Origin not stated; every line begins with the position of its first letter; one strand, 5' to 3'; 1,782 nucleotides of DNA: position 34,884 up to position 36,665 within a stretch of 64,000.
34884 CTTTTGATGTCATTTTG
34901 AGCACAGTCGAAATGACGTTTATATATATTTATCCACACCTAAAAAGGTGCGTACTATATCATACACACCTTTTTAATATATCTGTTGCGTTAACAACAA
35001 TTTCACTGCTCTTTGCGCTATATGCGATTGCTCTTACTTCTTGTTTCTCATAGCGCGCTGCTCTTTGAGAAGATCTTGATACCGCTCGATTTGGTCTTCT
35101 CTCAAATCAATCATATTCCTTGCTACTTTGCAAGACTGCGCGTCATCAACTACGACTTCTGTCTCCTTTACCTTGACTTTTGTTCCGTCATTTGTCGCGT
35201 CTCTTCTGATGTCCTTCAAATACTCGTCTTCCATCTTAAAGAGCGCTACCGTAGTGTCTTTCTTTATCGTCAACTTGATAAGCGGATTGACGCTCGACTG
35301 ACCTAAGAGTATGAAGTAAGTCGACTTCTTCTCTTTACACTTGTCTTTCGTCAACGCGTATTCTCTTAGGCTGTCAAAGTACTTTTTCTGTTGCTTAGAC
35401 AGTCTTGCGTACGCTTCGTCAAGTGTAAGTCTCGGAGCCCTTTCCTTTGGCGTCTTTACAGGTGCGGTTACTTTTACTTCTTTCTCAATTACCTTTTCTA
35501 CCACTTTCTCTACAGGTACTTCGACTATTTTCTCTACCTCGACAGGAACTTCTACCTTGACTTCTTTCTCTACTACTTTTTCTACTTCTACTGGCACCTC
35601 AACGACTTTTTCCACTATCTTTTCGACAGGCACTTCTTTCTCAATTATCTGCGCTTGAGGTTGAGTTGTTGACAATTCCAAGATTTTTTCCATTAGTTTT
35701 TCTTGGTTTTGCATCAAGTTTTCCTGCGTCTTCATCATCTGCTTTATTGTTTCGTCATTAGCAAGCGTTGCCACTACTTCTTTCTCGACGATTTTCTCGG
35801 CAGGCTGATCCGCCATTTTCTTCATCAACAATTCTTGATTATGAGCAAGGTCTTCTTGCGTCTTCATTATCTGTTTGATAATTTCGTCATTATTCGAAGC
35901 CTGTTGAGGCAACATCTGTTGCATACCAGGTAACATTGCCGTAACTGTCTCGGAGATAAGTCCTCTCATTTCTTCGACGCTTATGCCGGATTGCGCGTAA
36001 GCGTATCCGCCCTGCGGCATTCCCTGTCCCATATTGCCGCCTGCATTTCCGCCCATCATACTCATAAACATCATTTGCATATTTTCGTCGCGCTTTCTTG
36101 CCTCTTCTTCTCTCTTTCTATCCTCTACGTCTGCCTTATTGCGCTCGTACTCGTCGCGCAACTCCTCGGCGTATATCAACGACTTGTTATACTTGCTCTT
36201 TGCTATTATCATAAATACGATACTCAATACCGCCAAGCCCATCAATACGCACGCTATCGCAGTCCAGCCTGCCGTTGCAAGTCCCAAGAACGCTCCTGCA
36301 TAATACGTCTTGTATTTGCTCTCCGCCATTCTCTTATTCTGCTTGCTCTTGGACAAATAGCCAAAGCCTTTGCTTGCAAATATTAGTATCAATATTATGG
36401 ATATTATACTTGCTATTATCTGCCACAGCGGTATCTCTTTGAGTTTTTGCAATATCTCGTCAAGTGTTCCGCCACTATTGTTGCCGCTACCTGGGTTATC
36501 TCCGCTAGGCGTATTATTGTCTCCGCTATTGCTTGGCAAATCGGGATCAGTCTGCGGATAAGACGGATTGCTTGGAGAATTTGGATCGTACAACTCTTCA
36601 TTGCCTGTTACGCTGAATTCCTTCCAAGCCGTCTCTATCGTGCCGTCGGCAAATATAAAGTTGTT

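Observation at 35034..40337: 1767-aa protein combining a large ectodomain with membrane segment(s) and a ~390-aa charged, repeat-rich tail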

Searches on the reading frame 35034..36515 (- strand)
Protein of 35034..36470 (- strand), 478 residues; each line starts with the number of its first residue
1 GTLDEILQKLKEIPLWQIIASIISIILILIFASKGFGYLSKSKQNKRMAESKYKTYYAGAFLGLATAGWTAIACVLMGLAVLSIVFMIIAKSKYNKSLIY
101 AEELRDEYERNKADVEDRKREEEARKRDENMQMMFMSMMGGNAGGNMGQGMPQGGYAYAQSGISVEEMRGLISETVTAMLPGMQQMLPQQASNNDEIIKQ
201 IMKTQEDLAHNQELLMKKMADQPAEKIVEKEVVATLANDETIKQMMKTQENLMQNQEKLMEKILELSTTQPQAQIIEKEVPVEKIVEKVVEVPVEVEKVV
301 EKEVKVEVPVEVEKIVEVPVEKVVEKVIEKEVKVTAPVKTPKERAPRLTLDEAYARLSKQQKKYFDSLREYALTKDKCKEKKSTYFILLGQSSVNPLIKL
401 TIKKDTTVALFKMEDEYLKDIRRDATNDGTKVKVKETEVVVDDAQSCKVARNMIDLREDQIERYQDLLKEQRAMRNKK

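Call 12: find_homologous_proteins(query=window:35034-36470:-, max_evalue=0.001)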
Query window:35034-36470:- (478 aa): 713 proteins with E <= 0.001 among 8000 candidates; the best 120 are listed.
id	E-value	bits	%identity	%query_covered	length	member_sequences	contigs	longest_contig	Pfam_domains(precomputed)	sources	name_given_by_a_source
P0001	2.1e-254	862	92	60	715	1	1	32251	-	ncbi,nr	ncbi:MAG: hypothetical protein K2L70_03740, partial [Clostridia bacterium]|nr:hypothetical protein [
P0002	1.4e-243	827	81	100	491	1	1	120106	-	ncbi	-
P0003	3.9e-203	693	73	94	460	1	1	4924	-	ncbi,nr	ncbi:MAG: hypothetical protein K2H24_05900, partial [Clostridia bacterium]|nr:hypothetical protein [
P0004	1.1e-197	676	88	75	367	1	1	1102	-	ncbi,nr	ncbi:MAG: hypothetical protein K2L61_02545, partial [Clostridia bacterium]|nr:hypothetical protein [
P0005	8.8e-191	653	63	100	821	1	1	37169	-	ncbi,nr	ncbi:MAG: hypothetical protein K2K85_00945, partial [Clostridia bacterium]|nr:hypothetical protein [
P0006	2.1e-189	648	64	99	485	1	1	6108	-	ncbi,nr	ncbi:MAG: hypothetical protein K2L52_02535, partial [Clostridia bacterium]|nr:hypothetical protein [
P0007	1.0e-187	643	66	100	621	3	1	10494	-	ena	-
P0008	1.2e-185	636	65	100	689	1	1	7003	-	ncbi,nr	ncbi:MAG: hypothetical protein K2M75_01475, partial [Clostridia bacterium]|nr:hypothetical protein [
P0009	1.5e-185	636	66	97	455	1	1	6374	-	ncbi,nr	ncbi:MAG: hypothetical protein K2O35_04640, partial [Clostridia bacterium]|nr:hypothetical protein [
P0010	3.2e-179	615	75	82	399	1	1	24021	-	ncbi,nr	ncbi:MAG: hypothetical protein K2K85_05170, partial [Clostridia bacterium]|nr:hypothetical protein [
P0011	7.5e-176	604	94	18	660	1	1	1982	-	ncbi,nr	ncbi:MAG: DUF4175 domain-containing protein, partial [Clostridia bacterium]|nr:DUF4175 domain-contai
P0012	5.9e-175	601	70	85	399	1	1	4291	-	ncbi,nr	ncbi:MAG: hypothetical protein K2L61_03805, partial [Clostridia bacterium]|nr:hypothetical protein [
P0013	8.0e-173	594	78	78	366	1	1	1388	-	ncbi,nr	ncbi:MAG: hypothetical protein K2J75_04650, partial [Clostridia bacterium]|nr:hypothetical protein [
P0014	7.1e-172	591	77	30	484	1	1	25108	-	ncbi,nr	ncbi:MAG: hypothetical protein K2O35_06550, partial [Clostridia bacterium]|nr:hypothetical protein [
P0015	4.2e-171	588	67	89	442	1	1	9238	-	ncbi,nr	ncbi:MAG: hypothetical protein K2O86_03725, partial [Clostridia bacterium]|nr:hypothetical protein [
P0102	1.1e-120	422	57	76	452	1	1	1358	-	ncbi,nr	ncbi:MAG: hypothetical protein K2L53_06650, partial [Clostridia bacterium]|nr:hypothetical protein [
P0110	2.3e-116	408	50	99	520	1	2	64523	PF28544.1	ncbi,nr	ncbi:MAG: hypothetical protein K2G37_01695, partial [Clostridia bacterium]|nr:hypothetical protein [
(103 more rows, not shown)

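Call 20: search_protein_families(library=pfam, proteins=[P0110], max_evalue=0.1)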
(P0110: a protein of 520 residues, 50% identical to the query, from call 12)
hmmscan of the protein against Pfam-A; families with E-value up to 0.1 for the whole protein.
P0110 (520 aa): 4 families
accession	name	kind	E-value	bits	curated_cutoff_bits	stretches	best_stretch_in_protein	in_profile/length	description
PF16941.11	CymA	-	0.013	15.2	27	0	455-496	276-320/341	Putative cyclodextrin porin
PF12314.13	IMCp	-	0.017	15.9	21.1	0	333-381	11-61/94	Inner membrane complex protein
PF20403.5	DUF6693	-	0.043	14.4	31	0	125-154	17-45/104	Family of unknown function (DUF6693)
PF09991.14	DUF2232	-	0.047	13.3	27.8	0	227-298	86-160/290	Predicted membrane protein (DUF2232)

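Call 21: search_protein_families(library=ncbifam, proteins=[P0110], max_evalue=0.1)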
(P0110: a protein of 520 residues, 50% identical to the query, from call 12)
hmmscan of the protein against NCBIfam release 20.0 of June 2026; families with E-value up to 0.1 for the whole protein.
P0110 (520 aa): 1 family
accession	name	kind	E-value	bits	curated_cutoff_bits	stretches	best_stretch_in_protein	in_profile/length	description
NF045849.1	ICE_MMCAP2_0565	equivalog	0.0088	15.7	40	0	57-96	2-41/80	Mbov_0395 family pilin-like conjugal transfer protein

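Call 48: predict_structure(alignment_id=A2)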
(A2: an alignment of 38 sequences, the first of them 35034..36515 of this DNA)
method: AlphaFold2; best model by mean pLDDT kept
length: 493 residues; sequences in the alignment: 38
mean_pLDDT: 60.6   pTM: 0.31
mean pLDDT of the five models: 60.6, 55.2, 53.8, 52.9, 51.7
residues with pLDDT >= 90: 30; 70-90: 155; 50-70: 121; < 50: 187
segments of 3 or more residues with pLDDT < 50: 1-6, 8-16, 54-84, 157-179, 181-184, 194-206, 237-253, 284-359
pLDDT, mean of each block of 10 residues (from residue 1): 42 44 52 63 60 47 42 36 55 70 74 73 81 87 83 59 34 36 51 47 44 65 69 52 32 53 72 69 41 33 34 34 35 36 37 47 79 91 92 86 86 88 80 68 62 83 89 86 87 74
secondary structure, 60 per line:
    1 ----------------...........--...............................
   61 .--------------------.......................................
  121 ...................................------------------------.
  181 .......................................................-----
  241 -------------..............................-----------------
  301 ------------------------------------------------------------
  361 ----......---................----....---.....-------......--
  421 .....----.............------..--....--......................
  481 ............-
elements in order: H17-27 H30-61 H82-155 H180-235 H254-283 H365-370 H374-389 E394-397 E401-405 E413-418 E421-425 H430-442 E453-456 H459-492
